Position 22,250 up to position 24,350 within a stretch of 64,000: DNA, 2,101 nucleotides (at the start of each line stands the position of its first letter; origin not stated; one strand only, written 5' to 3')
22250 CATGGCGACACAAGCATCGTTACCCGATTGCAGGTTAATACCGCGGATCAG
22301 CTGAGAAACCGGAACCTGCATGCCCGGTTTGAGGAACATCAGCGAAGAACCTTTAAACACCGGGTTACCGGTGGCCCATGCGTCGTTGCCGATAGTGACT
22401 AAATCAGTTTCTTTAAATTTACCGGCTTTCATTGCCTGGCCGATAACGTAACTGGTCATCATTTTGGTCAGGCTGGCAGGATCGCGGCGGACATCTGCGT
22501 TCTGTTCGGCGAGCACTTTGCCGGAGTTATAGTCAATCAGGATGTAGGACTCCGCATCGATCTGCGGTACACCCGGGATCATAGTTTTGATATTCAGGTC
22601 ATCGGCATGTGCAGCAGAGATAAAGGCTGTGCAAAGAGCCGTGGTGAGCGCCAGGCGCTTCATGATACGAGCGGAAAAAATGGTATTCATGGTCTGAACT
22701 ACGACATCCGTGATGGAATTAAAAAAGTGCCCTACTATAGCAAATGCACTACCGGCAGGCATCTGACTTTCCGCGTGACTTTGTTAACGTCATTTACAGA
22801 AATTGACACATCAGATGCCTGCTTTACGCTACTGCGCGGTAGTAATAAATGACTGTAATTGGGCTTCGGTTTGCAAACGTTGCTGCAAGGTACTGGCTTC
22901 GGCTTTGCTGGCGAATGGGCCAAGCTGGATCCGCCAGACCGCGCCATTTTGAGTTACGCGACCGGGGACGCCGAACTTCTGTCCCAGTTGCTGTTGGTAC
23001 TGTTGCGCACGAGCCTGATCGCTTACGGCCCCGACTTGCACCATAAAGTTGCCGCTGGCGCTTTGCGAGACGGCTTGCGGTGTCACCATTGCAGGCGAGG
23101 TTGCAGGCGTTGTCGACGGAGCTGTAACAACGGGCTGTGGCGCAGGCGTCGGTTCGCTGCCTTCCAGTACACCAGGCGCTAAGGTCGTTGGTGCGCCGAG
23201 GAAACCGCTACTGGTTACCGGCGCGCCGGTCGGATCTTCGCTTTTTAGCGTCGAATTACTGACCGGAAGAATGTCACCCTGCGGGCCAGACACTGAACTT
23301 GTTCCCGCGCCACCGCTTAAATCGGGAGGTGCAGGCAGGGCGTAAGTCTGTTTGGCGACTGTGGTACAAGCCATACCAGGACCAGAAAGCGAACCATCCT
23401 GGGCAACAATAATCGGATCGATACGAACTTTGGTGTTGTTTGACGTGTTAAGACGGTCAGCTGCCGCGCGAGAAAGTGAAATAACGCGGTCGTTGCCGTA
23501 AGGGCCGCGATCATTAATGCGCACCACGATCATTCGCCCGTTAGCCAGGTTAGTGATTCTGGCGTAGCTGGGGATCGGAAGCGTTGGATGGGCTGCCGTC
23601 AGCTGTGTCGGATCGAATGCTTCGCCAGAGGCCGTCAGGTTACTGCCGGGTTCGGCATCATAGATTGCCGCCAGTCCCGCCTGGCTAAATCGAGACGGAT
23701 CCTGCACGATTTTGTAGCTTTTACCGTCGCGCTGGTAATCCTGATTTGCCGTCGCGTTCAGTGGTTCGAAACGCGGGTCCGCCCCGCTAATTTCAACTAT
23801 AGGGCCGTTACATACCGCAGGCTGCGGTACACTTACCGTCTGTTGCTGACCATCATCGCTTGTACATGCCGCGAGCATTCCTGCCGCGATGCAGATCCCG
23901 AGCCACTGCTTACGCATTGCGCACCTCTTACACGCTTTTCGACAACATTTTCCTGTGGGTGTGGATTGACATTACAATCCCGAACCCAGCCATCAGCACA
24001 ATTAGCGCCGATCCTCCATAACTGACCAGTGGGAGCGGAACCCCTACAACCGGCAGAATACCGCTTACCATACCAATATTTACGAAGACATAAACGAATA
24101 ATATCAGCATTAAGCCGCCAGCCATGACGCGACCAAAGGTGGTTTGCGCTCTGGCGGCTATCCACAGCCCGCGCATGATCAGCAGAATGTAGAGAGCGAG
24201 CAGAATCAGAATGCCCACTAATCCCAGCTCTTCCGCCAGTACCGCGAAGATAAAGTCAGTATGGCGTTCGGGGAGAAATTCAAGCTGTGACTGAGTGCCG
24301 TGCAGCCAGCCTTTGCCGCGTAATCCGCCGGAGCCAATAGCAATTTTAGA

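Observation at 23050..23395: Low-complexity Pro/Thr/Ser/Ala-rich linker inside rlpA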

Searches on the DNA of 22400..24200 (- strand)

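Call 4: search_dna_similar(query=window:22829-23917:-, collection=ecoli_genomes, mode=near, rows=spread, max_rows=40)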
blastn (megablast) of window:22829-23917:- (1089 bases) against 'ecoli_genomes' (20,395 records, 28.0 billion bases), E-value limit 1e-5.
Records with a match: 5425; places in all: 5433; records where one place covers at least 80% of the query: 5425.
Genomes with a match: 5425 of 5426; with a place that covers at least 80% of the query: 5425. Places per genome that has any: lowest 1, median 1, highest 2. On chromosomes: 5431 places; on plasmids: 2.
Best place of each record, by identity: >=99% 1844; 95-99% 3581.
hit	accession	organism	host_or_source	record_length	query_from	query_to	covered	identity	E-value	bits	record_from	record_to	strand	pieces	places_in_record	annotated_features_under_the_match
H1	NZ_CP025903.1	Escherichia coli strain 300709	Homo sapiens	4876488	1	1089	100%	100.0%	0e+0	2012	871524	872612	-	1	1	rlpA: endolytic peptidoglycan transglycosylase RlpA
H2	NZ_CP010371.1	Escherichia coli strain 6409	Homo sapiens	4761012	1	1089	100%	100.0%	0e+0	2012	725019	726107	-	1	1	rlpA: endolytic peptidoglycan transglycosylase RlpA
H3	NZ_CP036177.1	Escherichia coli strain WCHEC025970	Homo sapiens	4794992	1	1089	100%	100.0%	0e+0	2012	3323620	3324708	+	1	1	rlpA: endolytic peptidoglycan transglycosylase RlpA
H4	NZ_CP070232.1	Escherichia coli strain 10R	turkey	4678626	1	1089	100%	100.0%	0e+0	2012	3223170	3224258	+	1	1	rlpA: endolytic peptidoglycan transglycosylase RlpA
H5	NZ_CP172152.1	Escherichia coli strain GF31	chicken meat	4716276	1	1089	100%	100.0%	0e+0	2012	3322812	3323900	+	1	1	rlpA: endolytic peptidoglycan transglycosylase RlpA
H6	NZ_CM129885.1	Escherichia coli strain MB06232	seawater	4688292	1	1089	100%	100.0%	0e+0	2012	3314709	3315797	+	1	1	rlpA: endolytic peptidoglycan transglycosylase RlpA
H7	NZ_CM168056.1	Escherichia coli strain MC4100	MHBCA broth culture without antibiotic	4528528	1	1089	100%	100.0%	0e+0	2012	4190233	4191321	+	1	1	rlpA: endolytic peptidoglycan transglycosylase RlpA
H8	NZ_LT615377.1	Escherichia coli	-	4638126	1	1089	100%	100.0%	0e+0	2012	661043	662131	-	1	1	rlpA: endolytic peptidoglycan transglycosylase RlpA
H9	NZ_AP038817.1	Escherichia coli strain TB4019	Gallus gallus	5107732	1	1089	100%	99.9%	0e+0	2006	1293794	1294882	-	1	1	rlpA: endolytic peptidoglycan transglycosylase RlpA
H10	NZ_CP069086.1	Escherichia coli strain TOE3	Homo sapiens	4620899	1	1089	100%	99.4%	0e+0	1973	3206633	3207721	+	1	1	rlpA: endolytic peptidoglycan transglycosylase RlpA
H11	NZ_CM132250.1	Escherichia coli strain 23AR1101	Homo sapiens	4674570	1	1089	100%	99.3%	0e+0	1967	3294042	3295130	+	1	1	rlpA: endolytic peptidoglycan transglycosylase RlpA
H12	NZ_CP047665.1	Escherichia coli strain LD26-1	feces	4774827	1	1089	100%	99.1%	0e+0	1956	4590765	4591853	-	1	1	rlpA: endolytic peptidoglycan transglycosylase RlpA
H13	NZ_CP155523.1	Escherichia coli strain WWCOL-315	wastewater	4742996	1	1089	100%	99.1%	0e+0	1956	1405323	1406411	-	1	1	rlpA: endolytic peptidoglycan transglycosylase RlpA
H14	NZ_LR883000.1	Escherichia coli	-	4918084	1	1089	100%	99.1%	0e+0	1956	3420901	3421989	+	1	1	rlpA: endolytic peptidoglycan transglycosylase RlpA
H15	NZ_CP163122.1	Escherichia coli strain W21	Homo sapiens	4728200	1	1089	100%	99.0%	0e+0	1951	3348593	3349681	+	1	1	rlpA: endolytic peptidoglycan transglycosylase RlpA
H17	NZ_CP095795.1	Escherichia coli strain CT265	avian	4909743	1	1089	100%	98.7%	0e+0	1934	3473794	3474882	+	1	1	rlpA: endolytic peptidoglycan transglycosylase RlpA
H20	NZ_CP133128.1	Escherichia coli O157:H7 strain PNUSAE146743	missing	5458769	1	1089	100%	98.4%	0e+0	1917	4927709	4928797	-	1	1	rlpA: endolytic peptidoglycan transglycosylase RlpA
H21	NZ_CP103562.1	Escherichia coli O25b:H4-ST131 strain 751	Homo sapiens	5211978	1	1089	100%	98.4%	0e+0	1917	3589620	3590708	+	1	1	rlpA: endolytic peptidoglycan transglycosylase RlpA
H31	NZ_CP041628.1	Escherichia coli strain PE15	pig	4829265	1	1089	100%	98.1%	0e+0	1895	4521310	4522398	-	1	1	rlpA: endolytic peptidoglycan transglycosylase RlpA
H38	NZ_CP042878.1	Escherichia coli strain NMBU_W05E18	surface water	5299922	1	1089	100%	97.9%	0e+0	1884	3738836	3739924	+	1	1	rlpA: endolytic peptidoglycan transglycosylase RlpA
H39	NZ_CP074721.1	Escherichia coli strain TW08637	Homo sapiens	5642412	1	1089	100%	97.9%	0e+0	1884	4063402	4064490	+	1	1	rlpA: endolytic peptidoglycan transglycosylase RlpA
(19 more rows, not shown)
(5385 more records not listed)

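Call 7: search_dna_similar(query=window:23050-23395:-, collection=ecoli_genomes, mode=near, rows=spread, max_rows=60)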
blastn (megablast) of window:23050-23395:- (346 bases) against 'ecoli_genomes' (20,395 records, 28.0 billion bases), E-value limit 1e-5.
Records with a match: 5425; places in all: 5433; records where one place covers at least 80% of the query: 5425.
Genomes with a match: 5425 of 5426; with a place that covers at least 80% of the query: 5425. Places per genome that has any: lowest 1, median 1, highest 2. On chromosomes: 5431 places; on plasmids: 2.
Best place of each record, by identity: >=99% 2079; 95-99% 3345; 90-95% 1.
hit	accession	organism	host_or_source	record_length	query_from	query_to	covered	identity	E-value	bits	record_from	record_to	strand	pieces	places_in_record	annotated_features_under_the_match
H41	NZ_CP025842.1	Escherichia coli strain 720632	Homo sapiens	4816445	1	346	100%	100.0%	2e-180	640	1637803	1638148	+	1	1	rlpA: endolytic peptidoglycan transglycosylase RlpA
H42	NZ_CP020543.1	Escherichia coli C strain C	Homo sapiens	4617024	1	346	100%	100.0%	2e-180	640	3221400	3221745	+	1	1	rlpA: endolytic peptidoglycan transglycosylase RlpA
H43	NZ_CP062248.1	Escherichia coli strain AML002_ev02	not applicable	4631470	1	346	100%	100.0%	2e-180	640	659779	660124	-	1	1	rlpA: endolytic peptidoglycan transglycosylase RlpA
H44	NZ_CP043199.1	Escherichia coli O16:H48 strain PG20180060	mouse gut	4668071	1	346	100%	100.0%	2e-180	640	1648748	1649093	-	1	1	rlpA: endolytic peptidoglycan transglycosylase RlpA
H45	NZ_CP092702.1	Escherichia coli strain S-P-C-029.01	Homo sapiens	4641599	1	346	100%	100.0%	2e-180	640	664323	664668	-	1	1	rlpA: endolytic peptidoglycan transglycosylase RlpA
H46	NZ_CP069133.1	Escherichia coli BW25113 strain BW25113 substr. CHXR2G20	not applicable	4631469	1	346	100%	100.0%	2e-180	640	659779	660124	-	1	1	rlpA: endolytic peptidoglycan transglycosylase RlpA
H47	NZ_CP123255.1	Escherichia coli strain YZMc17-1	chicken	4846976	1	346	100%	100.0%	2e-180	640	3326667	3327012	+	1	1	rlpA: endolytic peptidoglycan transglycosylase RlpA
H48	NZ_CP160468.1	Escherichia coli strain PEC1009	Wild bird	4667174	1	346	100%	100.0%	2e-180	640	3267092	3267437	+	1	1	rlpA: endolytic peptidoglycan transglycosylase RlpA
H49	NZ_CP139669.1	Escherichia coli strain TP6-3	Homo sapiens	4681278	1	346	100%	100.0%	2e-180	640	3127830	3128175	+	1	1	rlpA: endolytic peptidoglycan transglycosylase RlpA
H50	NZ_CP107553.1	Escherichia coli strain MG1655_insertion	laboratory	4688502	1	346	100%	100.0%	2e-180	640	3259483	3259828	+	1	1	rlpA: endolytic peptidoglycan transglycosylase RlpA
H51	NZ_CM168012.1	Escherichia coli strain PEC389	Sus scrofa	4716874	1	346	100%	100.0%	2e-180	640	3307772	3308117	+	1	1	rlpA: endolytic peptidoglycan transglycosylase RlpA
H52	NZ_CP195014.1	Escherichia coli strain MC1061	Laboratory strain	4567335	1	346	100%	100.0%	2e-180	640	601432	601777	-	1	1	rlpA: endolytic peptidoglycan transglycosylase RlpA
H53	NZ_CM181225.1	Escherichia coli strain CY34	Homo sapiens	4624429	1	346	100%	100.0%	2e-180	640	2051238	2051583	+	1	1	rlpA: endolytic peptidoglycan transglycosylase RlpA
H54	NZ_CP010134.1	Escherichia coli strain D1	dog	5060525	1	346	100%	99.7%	9e-179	634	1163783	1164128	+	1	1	rlpA: endolytic peptidoglycan transglycosylase RlpA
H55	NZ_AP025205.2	Escherichia coli strain 2017.04.03CC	Homo sapiens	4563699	1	346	100%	99.7%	9e-179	634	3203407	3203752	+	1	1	rlpA: endolytic peptidoglycan transglycosylase RlpA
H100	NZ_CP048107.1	Escherichia coli strain 201609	Homo sapiens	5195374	1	346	100%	94.8%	2e-149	536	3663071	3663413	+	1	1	rlpA: endolytic peptidoglycan transglycosylase RlpA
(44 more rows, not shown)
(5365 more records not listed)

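Call 10: get_annotated_region(hit=H100, flank=600)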
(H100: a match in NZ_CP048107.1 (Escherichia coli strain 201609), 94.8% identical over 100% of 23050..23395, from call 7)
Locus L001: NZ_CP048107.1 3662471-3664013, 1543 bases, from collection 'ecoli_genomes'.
description: Escherichia coli strain 201609 chromosome, complete genome
organism: Escherichia coli strain 201609 (NCBI taxid 562)
replicon: chromosome; assembly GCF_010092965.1
host: Homo sapiens; source: urine; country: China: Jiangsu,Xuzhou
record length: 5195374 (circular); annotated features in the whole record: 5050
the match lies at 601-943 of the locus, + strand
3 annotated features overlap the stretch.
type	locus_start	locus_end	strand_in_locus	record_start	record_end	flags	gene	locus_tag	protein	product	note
CDS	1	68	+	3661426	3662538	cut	mrdB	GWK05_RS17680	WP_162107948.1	peptidoglycan glycosyltransferase MrdB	rod shape-determining protein RodA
CDS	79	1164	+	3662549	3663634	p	rlpA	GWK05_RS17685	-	endolytic peptidoglycan transglycosylase RlpA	frameshifted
CDS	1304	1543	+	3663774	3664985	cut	dacA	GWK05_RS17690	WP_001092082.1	D-alanyl-D-alanine carboxypeptidase DacA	-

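Call 26: search_rna_families(source=window, start=22400, end=24200, threshold=evalue, max_evalue=1)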
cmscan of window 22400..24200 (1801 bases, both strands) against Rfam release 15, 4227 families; matches with E-value up to 1: 0.
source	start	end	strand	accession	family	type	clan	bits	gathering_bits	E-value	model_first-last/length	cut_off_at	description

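Call 27: get_annotated_region(hit=H21, flank=0)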
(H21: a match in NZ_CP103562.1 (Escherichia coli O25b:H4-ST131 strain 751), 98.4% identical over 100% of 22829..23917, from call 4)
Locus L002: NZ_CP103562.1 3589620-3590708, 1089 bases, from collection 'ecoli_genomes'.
description: Escherichia coli O25b:H4-ST131 strain 751 chromosome, complete genome
organism: Escherichia coli O25b:H4-ST131 strain 751 (NCBI taxid 941322)
replicon: chromosome; assembly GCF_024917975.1
host: Homo sapiens; source: blood; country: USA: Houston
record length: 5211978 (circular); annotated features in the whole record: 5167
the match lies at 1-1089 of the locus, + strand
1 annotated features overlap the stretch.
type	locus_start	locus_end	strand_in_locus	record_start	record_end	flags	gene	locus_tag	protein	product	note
CDS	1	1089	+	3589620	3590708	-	rlpA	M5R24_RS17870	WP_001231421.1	endolytic peptidoglycan transglycosylase RlpA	-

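Call 28: get_annotated_region(hit=H20, flank=0)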
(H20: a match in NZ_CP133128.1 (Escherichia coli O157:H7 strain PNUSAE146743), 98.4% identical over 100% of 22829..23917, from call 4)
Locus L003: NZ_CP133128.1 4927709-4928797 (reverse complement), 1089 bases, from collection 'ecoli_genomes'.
description: Escherichia coli O157:H7 strain PNUSAE146743 chromosome, complete genome
organism: Escherichia coli O157:H7 strain PNUSAE146743 (NCBI taxid 83334)
replicon: chromosome; assembly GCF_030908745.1
host: missing; source: missing; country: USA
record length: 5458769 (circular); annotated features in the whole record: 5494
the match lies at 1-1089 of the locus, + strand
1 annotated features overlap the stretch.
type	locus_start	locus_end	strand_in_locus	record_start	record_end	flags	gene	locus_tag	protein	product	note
CDS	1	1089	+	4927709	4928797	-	rlpA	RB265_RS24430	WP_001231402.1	endolytic peptidoglycan transglycosylase RlpA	-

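Call 29: get_annotated_region(hit=H39, flank=0)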
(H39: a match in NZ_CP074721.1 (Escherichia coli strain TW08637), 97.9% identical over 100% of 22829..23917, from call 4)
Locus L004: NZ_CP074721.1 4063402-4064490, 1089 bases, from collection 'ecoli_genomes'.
description: Escherichia coli strain TW08637 chromosome, complete genome
organism: Escherichia coli strain TW08637 (NCBI taxid 562)
replicon: chromosome; assembly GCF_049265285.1
host: Homo sapiens; source: missing; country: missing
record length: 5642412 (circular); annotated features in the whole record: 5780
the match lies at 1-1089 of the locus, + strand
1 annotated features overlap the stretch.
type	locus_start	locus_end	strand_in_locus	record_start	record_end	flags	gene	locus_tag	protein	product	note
CDS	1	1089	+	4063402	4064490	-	rlpA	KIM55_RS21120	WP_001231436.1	endolytic peptidoglycan transglycosylase RlpA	-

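Call 30: get_annotated_region(hit=H38, flank=0)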
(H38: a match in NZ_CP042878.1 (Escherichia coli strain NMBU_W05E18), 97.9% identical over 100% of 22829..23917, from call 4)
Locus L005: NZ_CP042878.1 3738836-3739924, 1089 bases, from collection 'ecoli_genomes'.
description: Escherichia coli strain NMBU_W05E18 chromosome, complete genome
organism: Escherichia coli strain NMBU_W05E18 (NCBI taxid 562)
replicon: chromosome; assembly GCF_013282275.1
host: -; source: surface water; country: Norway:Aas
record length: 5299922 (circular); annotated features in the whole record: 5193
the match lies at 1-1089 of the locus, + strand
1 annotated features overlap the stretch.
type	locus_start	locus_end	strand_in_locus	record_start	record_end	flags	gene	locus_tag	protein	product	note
CDS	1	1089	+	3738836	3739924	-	rlpA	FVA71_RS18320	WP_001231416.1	endolytic peptidoglycan transglycosylase RlpA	-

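Call 31: get_annotated_region(hit=H31, flank=0)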
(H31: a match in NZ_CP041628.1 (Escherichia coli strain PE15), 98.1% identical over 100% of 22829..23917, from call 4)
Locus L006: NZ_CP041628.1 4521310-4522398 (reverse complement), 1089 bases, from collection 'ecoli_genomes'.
description: Escherichia coli strain PE15 chromosome, complete genome
organism: Escherichia coli strain PE15 (NCBI taxid 562)
replicon: chromosome; assembly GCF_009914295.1
host: pig; source: -; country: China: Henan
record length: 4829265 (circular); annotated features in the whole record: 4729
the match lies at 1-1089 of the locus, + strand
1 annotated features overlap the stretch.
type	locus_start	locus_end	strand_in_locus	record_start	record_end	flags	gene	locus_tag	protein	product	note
CDS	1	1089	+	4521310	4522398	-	rlpA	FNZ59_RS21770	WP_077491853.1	endolytic peptidoglycan transglycosylase RlpA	-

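Call 32: get_annotated_region(hit=H17, flank=0)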
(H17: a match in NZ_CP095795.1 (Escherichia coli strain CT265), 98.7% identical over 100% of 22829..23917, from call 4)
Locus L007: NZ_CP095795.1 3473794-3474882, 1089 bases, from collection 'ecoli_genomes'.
description: Escherichia coli strain CT265 chromosome, complete genome
organism: Escherichia coli strain CT265 (NCBI taxid 562)
replicon: chromosome; assembly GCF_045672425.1
host: avian; source: -; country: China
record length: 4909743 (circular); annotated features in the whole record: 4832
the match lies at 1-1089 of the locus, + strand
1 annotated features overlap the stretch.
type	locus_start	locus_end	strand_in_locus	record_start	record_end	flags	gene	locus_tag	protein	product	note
CDS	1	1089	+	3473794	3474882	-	rlpA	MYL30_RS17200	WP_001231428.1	endolytic peptidoglycan transglycosylase RlpA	-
